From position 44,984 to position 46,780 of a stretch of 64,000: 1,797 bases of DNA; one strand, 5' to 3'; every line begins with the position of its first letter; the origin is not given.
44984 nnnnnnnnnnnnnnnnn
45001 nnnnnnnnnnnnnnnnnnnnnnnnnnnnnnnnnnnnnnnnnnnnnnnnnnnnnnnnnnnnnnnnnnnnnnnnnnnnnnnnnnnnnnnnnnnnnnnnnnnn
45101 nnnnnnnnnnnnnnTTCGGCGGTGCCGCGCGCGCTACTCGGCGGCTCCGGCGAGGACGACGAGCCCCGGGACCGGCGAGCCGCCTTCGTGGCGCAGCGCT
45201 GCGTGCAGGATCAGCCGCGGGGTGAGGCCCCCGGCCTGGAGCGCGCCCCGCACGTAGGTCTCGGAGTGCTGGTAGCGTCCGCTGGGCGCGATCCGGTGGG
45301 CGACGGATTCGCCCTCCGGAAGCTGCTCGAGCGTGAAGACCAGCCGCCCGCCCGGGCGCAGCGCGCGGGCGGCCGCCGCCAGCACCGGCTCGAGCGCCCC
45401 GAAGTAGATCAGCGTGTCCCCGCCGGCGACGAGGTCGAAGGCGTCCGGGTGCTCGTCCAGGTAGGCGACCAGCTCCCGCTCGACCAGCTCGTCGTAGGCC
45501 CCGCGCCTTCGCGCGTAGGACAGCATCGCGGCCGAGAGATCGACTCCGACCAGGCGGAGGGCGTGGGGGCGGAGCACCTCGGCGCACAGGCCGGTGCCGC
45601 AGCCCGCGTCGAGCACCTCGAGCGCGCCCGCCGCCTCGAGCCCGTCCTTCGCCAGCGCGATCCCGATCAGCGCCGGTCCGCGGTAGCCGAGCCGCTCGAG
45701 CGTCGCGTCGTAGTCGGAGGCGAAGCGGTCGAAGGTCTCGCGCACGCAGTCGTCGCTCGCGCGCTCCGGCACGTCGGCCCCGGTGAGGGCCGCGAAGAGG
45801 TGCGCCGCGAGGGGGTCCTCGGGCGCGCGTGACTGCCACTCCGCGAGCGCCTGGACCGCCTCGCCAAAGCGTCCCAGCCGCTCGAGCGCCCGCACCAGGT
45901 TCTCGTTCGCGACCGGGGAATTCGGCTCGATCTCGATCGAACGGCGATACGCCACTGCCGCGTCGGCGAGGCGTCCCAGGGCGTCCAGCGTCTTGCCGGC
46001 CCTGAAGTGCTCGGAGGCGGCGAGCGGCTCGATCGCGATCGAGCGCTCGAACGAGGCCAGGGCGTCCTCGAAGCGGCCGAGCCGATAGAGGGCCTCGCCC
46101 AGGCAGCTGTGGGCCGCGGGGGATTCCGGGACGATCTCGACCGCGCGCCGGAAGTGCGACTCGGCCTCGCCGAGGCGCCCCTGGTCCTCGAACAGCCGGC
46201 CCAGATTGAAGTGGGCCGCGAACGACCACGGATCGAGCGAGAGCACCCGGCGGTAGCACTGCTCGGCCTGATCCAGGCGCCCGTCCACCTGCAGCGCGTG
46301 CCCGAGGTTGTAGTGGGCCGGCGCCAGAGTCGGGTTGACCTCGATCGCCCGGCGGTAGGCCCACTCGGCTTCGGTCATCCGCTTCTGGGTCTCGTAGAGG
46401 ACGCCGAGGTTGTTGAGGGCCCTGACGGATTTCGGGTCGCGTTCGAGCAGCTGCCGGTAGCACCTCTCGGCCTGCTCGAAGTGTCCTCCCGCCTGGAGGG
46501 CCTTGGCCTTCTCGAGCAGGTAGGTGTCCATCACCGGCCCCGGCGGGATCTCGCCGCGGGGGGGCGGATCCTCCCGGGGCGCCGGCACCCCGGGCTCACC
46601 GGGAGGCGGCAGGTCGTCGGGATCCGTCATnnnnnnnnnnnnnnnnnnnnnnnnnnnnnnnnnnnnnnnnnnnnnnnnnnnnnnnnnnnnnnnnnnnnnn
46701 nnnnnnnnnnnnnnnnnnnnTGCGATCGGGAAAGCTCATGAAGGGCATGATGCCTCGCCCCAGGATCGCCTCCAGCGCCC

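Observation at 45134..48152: Sheath-fusion gene is co-operonic with a TPR-SAM methyltransferase inserted between clpV and vgrG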

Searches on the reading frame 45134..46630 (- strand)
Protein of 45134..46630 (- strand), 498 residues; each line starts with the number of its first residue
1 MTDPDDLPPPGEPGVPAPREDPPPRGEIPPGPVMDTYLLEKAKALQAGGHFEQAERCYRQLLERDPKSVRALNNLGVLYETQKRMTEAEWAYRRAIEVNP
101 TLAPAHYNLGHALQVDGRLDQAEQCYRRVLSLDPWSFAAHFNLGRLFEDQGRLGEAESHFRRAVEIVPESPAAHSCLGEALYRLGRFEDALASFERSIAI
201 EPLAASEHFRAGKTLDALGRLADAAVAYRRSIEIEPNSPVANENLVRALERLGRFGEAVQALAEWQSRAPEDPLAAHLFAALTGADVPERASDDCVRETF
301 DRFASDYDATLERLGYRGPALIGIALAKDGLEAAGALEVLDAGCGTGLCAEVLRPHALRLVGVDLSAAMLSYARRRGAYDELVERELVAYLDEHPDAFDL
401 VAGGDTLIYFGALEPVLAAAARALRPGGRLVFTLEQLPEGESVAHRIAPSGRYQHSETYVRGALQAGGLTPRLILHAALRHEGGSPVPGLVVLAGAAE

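Call 6: search_protein_families(library=pfam, proteins=[window:45134-46630:-], max_evalue=0.01)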
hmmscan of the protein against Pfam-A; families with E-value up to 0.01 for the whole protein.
window:45134-46630:- (498 aa): 31 families (the best 25 are shown)
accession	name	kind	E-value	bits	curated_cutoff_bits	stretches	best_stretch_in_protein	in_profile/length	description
PF00515.34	TPR_1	-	2.8e-44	147.6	27.8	5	103-134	1-32/34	Tetratricopeptide repeat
PF07719.23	TPR_2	-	1.7e-42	140.5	27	6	171-202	1-32/34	Tetratricopeptide repeat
PF13414.12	TPR_11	-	5.2e-37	125.7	26.8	6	149-185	6-42/42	TPR repeat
PF13181.12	TPR_8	-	2.5e-35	118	25.7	3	103-134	1-32/34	Tetratricopeptide repeat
PF13431.12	TPR_17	-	4e-35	117.6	24.4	4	91-124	1-34/34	Tetratricopeptide repeat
PF13432.12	TPR_16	-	8e-35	119.3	32.7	4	39-97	1-59/65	Tetratricopeptide repeat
PF13428.12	TPR_14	-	7.5e-28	94.6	23.5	4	138-179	2-43/44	Tetratricopeptide repeat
PF14559.12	TPR_19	-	1.4e-26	93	25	5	218-281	4-67/68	Tetratricopeptide repeat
PF13424.12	TPR_12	-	8.8e-24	83.9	30.1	3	103-167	3-75/77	Tetratricopeptide repeat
PF13176.12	TPR_7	-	4.7e-22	76.6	27.9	1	105-134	1-30/36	Tetratricopeptide repeat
PF13174.12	TPR_6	-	1.3e-17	63.6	26.3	0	38-68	3-33/33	Tetratricopeptide repeat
PF13374.12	TPR_10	-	1.4e-15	57.2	27.5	0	70-98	3-31/42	Tetratricopeptide repeat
PF08241.18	Methyltransf_11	-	2e-14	54.4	21.2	1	340-432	1-95/95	Methyltransferase domain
PF07721.20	TPR_4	-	2e-13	50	27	2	171-196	1-26/26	Tetratricopeptide repeat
PF13649.12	Methyltransf_25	-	2.1e-13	51.2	27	1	339-428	1-97/97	Methyltransferase domain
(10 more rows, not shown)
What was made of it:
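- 45134..46630 (-): TPR-repeat class I SAM-dependent methyltransferase, 498 aa, of the COG4976-like type named 'predicted TPR repeat methyltransferase'. Pfam TPR families and Methyltransf_11/25/12 pass their cut-offs (call 6).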

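Call 10: search_protein_families(library=ncbifam, proteins=[window:45134-46630:-], max_evalue=0.01)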
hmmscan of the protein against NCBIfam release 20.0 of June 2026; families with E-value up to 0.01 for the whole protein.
window:45134-46630:- (498 aa): 53 families (the best 25 are shown)
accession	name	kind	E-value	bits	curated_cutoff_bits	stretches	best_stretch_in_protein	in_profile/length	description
TIGR02521.1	type_IV_pilW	equivalog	1.6e-25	90.1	154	2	130-273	58-203/234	type IV pilus biogenesis/stability protein PilW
TIGR02917.1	PEP_TPR_lipo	equivalog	5.5e-23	80.8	312.2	1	43-277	133-367/899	XrtA/PEP-CTERM system TPR-repeat protein PrsT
NF040959.1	MamA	equivalog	2.2e-22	79.5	200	2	42-166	78-202/204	magnetosome protein MamA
NF033762.1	social_mot_Tgl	equivalog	3.5e-18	65.8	225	2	45-144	41-143/252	social motility TPR repeat lipoprotein Tgl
TIGR02552.1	LcrH_SycD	equivalog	3e-17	62.6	104.8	2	106-202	21-117/136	SycD/LcrH family type III secretion system chaperone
NF033920.0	C39_PA2778_fam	equivalog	4.6e-15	55.7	150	2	37-133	158-254/255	PA2778 family cysteine peptidase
NF045667.1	MTase_DVU1556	equivalog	1.8e-14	53.7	155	1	333-433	17-120/213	DVU_1556 family methyltransferase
TIGR02795.1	tol_pal_ybgF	equivalog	2.2e-13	50.8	90.1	0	102-174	38-113/119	tol-pal system protein YbgF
NF033758.1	gliding_GltE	equivalog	6.6e-13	48.4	225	1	51-132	68-149/411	adventurous gliding motility TPR repeat lipoprotein GltE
NF008520.0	PRK11447.1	equivalog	5.9e-12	44.2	858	1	149-203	281-335/1157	cellulose synthase complex outer membrane protein BcsC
TIGR00540.1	TPR_hemY_coli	hypoth_equivalog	8.7e-12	44.5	142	2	43-163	269-385/385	heme biosynthesis-associated TPR protein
NF007610.0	PRK10258.1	equivalog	1.3e-11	44.3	342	1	334-433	41-139/251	malonyl-ACP O-methyltransferase BioC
NF040561.1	PrimPol_Msp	equivalog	4.1e-11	42.1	200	2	186-269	6-88/515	CRISPR-associated primase-polymerase type A1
NF043040.1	corrin_prot_MT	hypoth_equivalog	4.4e-11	42.6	180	1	336-440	42-155/216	corrinoid protein-associated methyltransferase CpaM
NF052415.1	T3SS_chap_SctY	equivalog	6.9e-11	42.6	70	2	149-232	18-104/106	type III secretion apparatus assembly chaperone SctY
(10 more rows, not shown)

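Call 48: find_related_loci(query=window:45134-46630:-, collection=metagenome_contigs, flank=10000)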
Query window:45134-46630:- (498 aa) in metagenome_contigs; peptide patterns used: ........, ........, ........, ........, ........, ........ (x = any residue, [..] = any of these).
160 stretches matched a pattern; 2 encode a relative of the query (tblastn E <= 1e-3); 2 distinct loci.
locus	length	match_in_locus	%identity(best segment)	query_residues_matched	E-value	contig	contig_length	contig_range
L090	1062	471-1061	100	1-262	2e-143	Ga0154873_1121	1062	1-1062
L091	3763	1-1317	41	49-376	3e-12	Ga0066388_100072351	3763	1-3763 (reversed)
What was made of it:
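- Tried and rejected: Metagenome scan with the TPR-MT (call 48).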

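Call 50: find_homologous_proteins(query=window:45134-46630:-, max_evalue=1e-30)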
Query window:45134-46630:- (498 aa): 2602 proteins with E <= 1e-30 among 8000 candidates; the best 120 are listed.
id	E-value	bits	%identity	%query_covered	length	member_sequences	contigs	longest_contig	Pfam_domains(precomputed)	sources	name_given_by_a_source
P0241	0.0e+0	1104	100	100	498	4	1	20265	PF13489.13,PF13414.13,PF08241.19,PF13374.13,PF13847.13,PF07721.21,PF24575.2,PF00515.35,PF13424.13,PF13429.13,PF07719.24,PF13174.13,PF25063.1,PF13431.13,PF23914.2,PF13176.13,PF13428.13,PF25064.2,PF14559.13,PF13371.13,PF13649.13,PF17874.8,PF12895.14,PF13432.13,PF13181.13,PF08242.19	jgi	-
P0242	6.5e-202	690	64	99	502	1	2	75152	PF03704.24,PF13489.13,PF13414.13,PF08241.19,PF13374.13,PF13847.13,PF07721.21,PF24575.2,PF00515.35,PF13424.13,PF07719.24,PF13174.13,PF25063.1,PF13431.13,PF23914.2,PF13176.13,PF13428.13,PF14559.13,PF13371.13,PF13649.13,PF17874.8,PF12895.14,PF13432.13,PF13181.13,PF08242.19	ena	-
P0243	4.6e-199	681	67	94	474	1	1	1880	PF03704.24,PF13489.13,PF13414.13,PF08241.19,PF13374.13,PF13847.13,PF07721.21,PF24575.2,PF00515.35,PF13424.13,PF07719.24,PF13174.13,PF25063.1,PF13431.13,PF23914.2,PF13176.13,PF13428.13,PF14559.13,PF13371.13,PF13649.13,PF17874.8,PF12895.14,PF21033.5,PF13432.13,PF13181.13,PF08242.19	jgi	jgi:predicted TPR repeat methyltransferase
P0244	4.8e-190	651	65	94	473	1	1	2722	PF13489.13,PF13414.13,PF08241.19,PF13374.13,PF13847.13,PF07721.21,PF24575.2,PF00515.35,PF13424.13,PF13429.13,PF07719.24,PF13174.13,PF25063.1,PF13431.13,PF23914.2,PF13176.13,PF13428.13,PF25064.2,PF14559.13,PF13371.13,PF13649.13,PF17874.8,PF12895.14,PF21033.5,PF13432.13,PF13181.13,PF08242.19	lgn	-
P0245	1.3e-189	649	63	93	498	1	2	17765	PF03704.24,PF13489.13,PF13414.13,PF08241.19,PF13374.13,PF13847.13,PF07721.21,PF24575.2,PF00515.35,PF13424.13,PF13429.13,PF14561.13,PF07719.24,PF13174.13,PF20308.5,PF25063.1,PF13431.13,PF23914.2,PF07720.19,PF13176.13,PF13428.13,PF25064.2,PF14559.13,PF13371.13,PF13649.13,PF17874.8,PF12895.14,PF21033.5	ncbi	-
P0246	1.3e-187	643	63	93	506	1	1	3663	PF25063.1,PF13489.13,PF13431.13,PF23914.2,PF13414.13,PF13176.13,PF13428.13,PF12688.14,PF08241.19,PF13374.13,PF13847.13,PF14559.13,PF24575.2,PF13649.13,PF00515.35,PF12895.14,PF13424.13,PF13432.13,PF13181.13,PF08242.19,PF07719.24,PF13174.13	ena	-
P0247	1.2e-186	640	61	99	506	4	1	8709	PF03704.24,PF13489.13,PF13414.13,PF08241.19,PF13374.13,PF07721.21,PF24575.2,PF00515.35,PF13424.13,PF13429.13,PF07719.24,PF13174.13,PF13431.13,PF23914.2,PF13176.13,PF13428.13,PF25064.2,PF14559.13,PF13649.13,PF17874.8,PF12895.14,PF13432.13,PF13181.13,PF08242.19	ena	-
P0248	3.6e-184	631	62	99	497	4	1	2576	PF13489.13,PF13414.13,PF08241.19,PF13374.13,PF13847.13,PF07721.21,PF24575.2,PF00515.35,PF13424.13,PF13429.13,PF07719.24,PF13174.13,PF25063.1,PF13431.13,PF23914.2,PF13176.13,PF13428.13,PF14559.13,PF13371.13,PF13649.13,PF12895.14,PF21033.5,PF13432.13,PF13181.13,PF08242.19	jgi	-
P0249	6.1e-184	631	60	98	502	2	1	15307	PF13489.13,PF13431.13,PF23914.2,PF13414.13,PF13176.13,PF13428.13,PF08241.19,PF25064.2,PF13374.13,PF13847.13,PF14559.13,PF24575.2,PF13649.13,PF00515.35,PF12895.14,PF13424.13,PF21033.5,PF13432.13,PF13181.13,PF08242.19,PF07719.24,PF13174.13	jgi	-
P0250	2.1e-182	626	62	93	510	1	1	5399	PF13489.13,PF13414.13,PF08241.19,PF13374.13,PF13847.13,PF07721.21,PF24575.2,PF00515.35,PF13424.13,PF13429.13,PF07719.24,PF13174.13,PF25063.1,PF13431.13,PF23914.2,PF13176.13,PF13428.13,PF25064.2,PF14559.13,PF13371.13,PF13649.13,PF17874.8,PF12895.14,PF13432.13,PF13181.13,PF08242.19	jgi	jgi:predicted TPR repeat methyltransferase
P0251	2.4e-178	612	60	99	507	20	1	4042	PF25063.1,PF13489.13,PF13431.13,PF23914.2,PF13414.13,PF13176.13,PF13428.13,PF08241.19,PF25064.2,PF13374.13,PF13847.13,PF14559.13,PF24575.2,PF13371.13,PF13649.13,PF00515.35,PF12895.14,PF13424.13,PF13432.13,PF13181.13,PF08242.19,PF07719.24,PF13174.13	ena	-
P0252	1.4e-166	573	42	90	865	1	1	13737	PF03704.24,PF13489.13,PF09976.16,PF13414.13,PF12569.15,PF08241.19,PF13374.13,PF05401.17,PF13847.13,PF07721.21,PF24575.2,PF00515.35,PF13424.13,PF14561.13,PF07719.24,PF13174.13,PF20308.5,PF13431.13,PF23914.2,PF13176.13,PF13428.13,PF25064.2,PF14559.13,PF13371.13,PF13649.13,PF17874.8,PF12895.14,PF21033.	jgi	-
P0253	8.2e-164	564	55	99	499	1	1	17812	PF03704.24,PF13489.13,PF13414.13,PF08241.19,PF13374.13,PF13847.13,PF07721.21,PF24575.2,PF00515.35,PF13424.13,PF13429.13,PF07719.24,PF13174.13,PF13431.13,PF23914.2,PF13176.13,PF13428.13,PF25064.2,PF14559.13,PF13371.13,PF13649.13,PF12895.14,PF21033.5,PF13432.13,PF13181.13,PF08242.19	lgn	-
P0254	5.4e-158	545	42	83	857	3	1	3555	PF13489.13,PF13414.13,PF08241.19,PF13374.13,PF05401.17,PF13847.13,PF24575.2,PF00515.35,PF13424.13,PF13679.13,PF01209.25,PF14561.13,PF07719.24,PF13174.13,PF14853.13,PF13431.13,PF23914.2,PF13176.13,PF13428.13,PF14559.13,PF13371.13,PF13649.13,PF12895.14,PF21033.5,PF13432.13,PF13181.13,PF08242.19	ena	-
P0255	1.6e-156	540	44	81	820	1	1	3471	PF03704.24,PF13489.13,PF13414.13,PF01739.25,PF08241.19,PF13374.13,PF05401.17,PF13847.13,PF06325.20,PF05175.21,PF00515.35,PF13424.13,PF13679.13,PF01209.25,PF07719.24,PF13174.13,PF20308.5,PF25063.1,PF13431.13,PF23914.2,PF13176.13,PF13428.13,PF14559.13,PF13371.13,PF13649.13,PF12895.14,PF21033.5,PF13432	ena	-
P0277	8.9e-124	432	50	92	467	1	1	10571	PF13489.13,PF13414.13,PF12688.14,PF08241.19,PF13374.13,PF05401.17,PF13847.13,PF07721.21,PF24575.2,PF02259.30,PF00515.35,PF13424.13,PF14561.13,PF07719.24,PF13174.13,PF20308.5,PF25063.1,PF13431.13,PF23914.2,PF07720.19,PF13176.13,PF24885.2,PF13428.13,PF25064.2,PF14559.13,PF13371.13,PF13649.13,PF17874.8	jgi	jgi:predicted TPR repeat methyltransferase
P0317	5.2e-108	380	47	91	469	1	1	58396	PF13489.13,PF13431.13,PF23914.2,PF13414.13,PF13176.13,PF13428.13,PF08241.19,PF13374.13,PF14559.13,PF24575.2,PF13371.13,PF13649.13,PF00515.35,PF12895.14,PF13424.13,PF13432.13,PF13181.13,PF08242.19,PF07719.24,PF13174.13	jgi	jgi:predicted TPR repeat methyltransferase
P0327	4.8e-106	374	44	92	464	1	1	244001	PF13489.13,PF13431.13,PF23914.2,PF13414.13,PF13176.13,PF13428.13,PF08241.19,PF13374.13,PF13847.13,PF07721.21,PF14559.13,PF24575.2,PF13649.13,PF00515.35,PF12895.14,PF13424.13,PF21033.5,PF13432.13,PF13181.13,PF08242.19,PF07719.24,PF13174.13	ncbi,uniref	ncbi:tetratricopeptide repeat protein [Undibacterium sp. TJN25]|uniref:tetratricopeptide repeat prot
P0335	1.2e-103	366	48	92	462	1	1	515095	PF13489.13,PF13431.13,PF23914.2,PF13414.13,PF13176.13,PF13428.13,PF08241.19,PF14559.13,PF24575.2,PF13649.13,PF00515.35,PF13424.13,PF13432.13,PF13429.13,PF13181.13,PF08242.19,PF07719.24,PF13174.13,PF20308.5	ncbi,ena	-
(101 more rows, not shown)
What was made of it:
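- The family is very large: 2602 hits at E<=1e-30 among the scored candidates (call 50).
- Tried and rejected: Repeating it with the full-length protein worked (call 50).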

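Call 51: find_encoding_contigs(protein=P0327, flank=10000, max_places=1)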
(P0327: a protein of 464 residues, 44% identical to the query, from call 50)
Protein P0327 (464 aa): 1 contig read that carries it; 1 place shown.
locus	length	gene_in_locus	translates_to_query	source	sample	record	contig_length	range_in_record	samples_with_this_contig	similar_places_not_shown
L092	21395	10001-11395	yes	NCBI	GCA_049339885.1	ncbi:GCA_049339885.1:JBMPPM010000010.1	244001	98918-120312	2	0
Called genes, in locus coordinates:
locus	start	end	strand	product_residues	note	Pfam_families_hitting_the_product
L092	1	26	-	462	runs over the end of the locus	PF09850:DotU, PF00691:OmpA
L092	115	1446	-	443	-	PF05936:T6SS_VasE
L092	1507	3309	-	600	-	PF00498:FHA, PF16697:Yop-YscD_cpl, PF20232:T6SS_FHA_C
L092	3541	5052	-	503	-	PF00069:Pkinase, PF07714:PK_Tyr_Ser-Thr, PF03109:ABC1 (weak), PF26309:DUF8082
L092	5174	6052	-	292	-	PF11845:Tll0287-like, PF00672:HAMP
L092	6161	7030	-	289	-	-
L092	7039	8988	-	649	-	PF05954:Phage_GPD, PF04717:Phage_base_V, PF22178:Gp5_trimer_C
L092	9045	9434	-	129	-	PF14107:DUF4280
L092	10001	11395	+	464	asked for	PF13432:TPR_16, PF14559:TPR_19, PF00515:TPR_1 (weak), PF13489:Methyltransf_23, PF13847:Methyltransf_31, PF08241:Methyltransf_11, PF08242:Methyltransf_12, PF13649:Methyltransf_25, +17 more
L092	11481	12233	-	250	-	-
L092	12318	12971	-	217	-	PF14891:Peptidase_M91 (weak)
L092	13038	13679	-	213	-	PF03543:Peptidase_C58 (faint)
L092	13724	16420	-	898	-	PF02861:Clp_N, PF13191:AAA_16, PF23569:NBD_SMAX1, PF00004:AAA, PF17871:AAA_lid_9, PF07724:AAA_2, PF07728:AAA_5, PF10431:ClpB_D2-small, +3 more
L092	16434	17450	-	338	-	PF06996:T6SS_TssG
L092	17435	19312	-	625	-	PF05947:T6SS_TssF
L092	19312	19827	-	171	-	PF04965:GPW_gp25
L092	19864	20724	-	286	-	PF14559:TPR_19 (weak), PF07024:ImpE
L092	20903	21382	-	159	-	PF05638:T6SS_HCP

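Call 52: find_encoding_contigs(protein=P0335, flank=10000, max_places=1)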
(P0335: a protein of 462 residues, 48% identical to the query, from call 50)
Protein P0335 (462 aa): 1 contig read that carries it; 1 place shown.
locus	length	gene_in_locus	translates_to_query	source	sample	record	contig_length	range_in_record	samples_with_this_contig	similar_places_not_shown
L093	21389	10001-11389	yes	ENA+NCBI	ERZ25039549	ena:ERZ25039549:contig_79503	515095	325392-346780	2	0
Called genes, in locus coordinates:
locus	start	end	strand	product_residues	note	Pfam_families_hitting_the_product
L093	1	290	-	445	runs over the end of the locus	PF01654:Cyt_bd_oxida_I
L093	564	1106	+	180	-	-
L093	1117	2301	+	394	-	PF13646:HEAT_2 (faint)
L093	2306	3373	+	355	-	PF09937:DUF2169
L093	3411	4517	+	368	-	PF00109:ketoacyl-synt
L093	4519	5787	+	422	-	PF13665:Tox-PAAR-like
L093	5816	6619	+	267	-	PF28040:DUF8367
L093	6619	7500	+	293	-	-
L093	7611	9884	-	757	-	PF05954:Phage_GPD, PF04717:Phage_base_V, PF22178:Gp5_trimer_C, PF06715:Gp5_C (faint), PF10106:DUF2345 (weak)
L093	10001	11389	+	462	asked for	PF13414:TPR_11 (weak), PF13432:TPR_16, PF13432:TPR_16 (weak), PF13414:TPR_11, PF13489:Methyltransf_23, PF08241:Methyltransf_11, PF08242:Methyltransf_12, PF13649:Methyltransf_25, +16 more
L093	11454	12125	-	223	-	PF26363:Phospholipase-like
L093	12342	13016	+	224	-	PF01520:Amidase_3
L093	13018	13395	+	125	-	-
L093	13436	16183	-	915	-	PF02861:Clp_N (weak), PF13191:AAA_16 (weak), PF23569:NBD_SMAX1 (weak), PF00004:AAA, PF17871:AAA_lid_9, PF07724:AAA_2, PF07728:AAA_5, PF10431:ClpB_D2-small, +6 more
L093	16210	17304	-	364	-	PF06996:T6SS_TssG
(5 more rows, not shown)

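Call 53: find_encoding_contigs(protein=P0317, flank=10000, max_places=1)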
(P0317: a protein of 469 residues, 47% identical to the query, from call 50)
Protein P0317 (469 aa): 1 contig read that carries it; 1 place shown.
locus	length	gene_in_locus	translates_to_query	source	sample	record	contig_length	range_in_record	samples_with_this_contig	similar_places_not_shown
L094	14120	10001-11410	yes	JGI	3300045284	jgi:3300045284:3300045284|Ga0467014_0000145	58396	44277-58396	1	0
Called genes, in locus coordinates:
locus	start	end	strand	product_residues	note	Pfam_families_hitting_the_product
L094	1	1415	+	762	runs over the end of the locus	PF07715:Plug, PF00593:TonB_dep_Rec_b-barrel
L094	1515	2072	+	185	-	-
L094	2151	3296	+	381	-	PF13646:HEAT_2 (faint)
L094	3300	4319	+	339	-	PF09937:DUF2169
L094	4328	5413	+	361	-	PF00109:ketoacyl-synt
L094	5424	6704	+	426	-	PF13665:Tox-PAAR-like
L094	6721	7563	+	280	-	PF28040:DUF8367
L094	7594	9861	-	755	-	PF05954:Phage_GPD, PF04717:Phage_base_V, PF22178:Gp5_trimer_C, PF06715:Gp5_C (faint), PF22178:Gp5_trimer_C, PF10106:DUF2345 (weak)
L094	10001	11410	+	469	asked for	PF13432:TPR_16, PF13424:TPR_12, PF13432:TPR_16, PF13432:TPR_16, PF13489:Methyltransf_23, PF08241:Methyltransf_11, PF08242:Methyltransf_12, PF13649:Methyltransf_25, +16 more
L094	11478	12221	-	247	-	PF00160:Pro_isomerase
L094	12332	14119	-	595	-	?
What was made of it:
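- Full-length conservation of 40-65% across phyla at the same position is unusual for cargo (calls 50-53). All three arbitrarily chosen full-length homologues are T6SS-linked (calls 51-53).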
